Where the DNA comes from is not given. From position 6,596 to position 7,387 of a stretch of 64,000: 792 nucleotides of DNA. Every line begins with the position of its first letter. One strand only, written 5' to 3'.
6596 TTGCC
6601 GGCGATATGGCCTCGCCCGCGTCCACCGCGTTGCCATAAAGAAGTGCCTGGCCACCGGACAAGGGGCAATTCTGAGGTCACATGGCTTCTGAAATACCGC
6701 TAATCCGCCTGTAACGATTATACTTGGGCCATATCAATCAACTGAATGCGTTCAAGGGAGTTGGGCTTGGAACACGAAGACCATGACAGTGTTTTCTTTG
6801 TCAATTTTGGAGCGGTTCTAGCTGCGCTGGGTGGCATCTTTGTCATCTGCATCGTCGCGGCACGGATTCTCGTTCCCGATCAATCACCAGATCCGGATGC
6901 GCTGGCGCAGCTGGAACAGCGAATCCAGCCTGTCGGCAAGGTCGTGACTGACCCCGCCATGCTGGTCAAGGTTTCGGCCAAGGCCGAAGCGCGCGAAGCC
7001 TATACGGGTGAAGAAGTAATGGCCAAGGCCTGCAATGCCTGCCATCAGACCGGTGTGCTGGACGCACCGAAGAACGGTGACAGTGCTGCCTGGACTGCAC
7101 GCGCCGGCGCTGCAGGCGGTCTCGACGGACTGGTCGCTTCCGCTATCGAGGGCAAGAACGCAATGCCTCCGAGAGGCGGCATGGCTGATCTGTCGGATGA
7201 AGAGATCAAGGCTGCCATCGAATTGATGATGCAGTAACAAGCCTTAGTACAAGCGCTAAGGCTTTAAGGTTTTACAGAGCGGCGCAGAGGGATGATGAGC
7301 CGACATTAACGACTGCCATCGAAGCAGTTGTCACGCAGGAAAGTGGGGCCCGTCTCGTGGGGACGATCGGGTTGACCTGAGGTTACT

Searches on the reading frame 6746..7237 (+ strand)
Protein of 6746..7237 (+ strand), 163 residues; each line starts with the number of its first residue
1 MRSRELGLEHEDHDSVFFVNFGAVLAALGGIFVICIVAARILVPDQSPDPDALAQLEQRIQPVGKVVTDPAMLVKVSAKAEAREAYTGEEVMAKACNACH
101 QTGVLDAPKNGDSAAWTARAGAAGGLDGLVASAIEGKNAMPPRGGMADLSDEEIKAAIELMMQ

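Call 6: search_protein_families(library=pfam, proteins=[window:6746-7237:+])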
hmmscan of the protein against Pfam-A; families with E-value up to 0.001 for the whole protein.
window:6746-7237:+ (163 aa): 2 families
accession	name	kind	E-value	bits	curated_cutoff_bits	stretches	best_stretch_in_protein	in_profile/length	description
PF13442.11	Cytochrome_CBB3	-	1.3e-13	51.5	27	1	86-159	4-66/68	Cytochrome C oxidase, cbb3-type, subunit III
PF00034.26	Cytochrom_C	-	7.5e-05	24.4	21.3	1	87-162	3-87/90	Cytochrome c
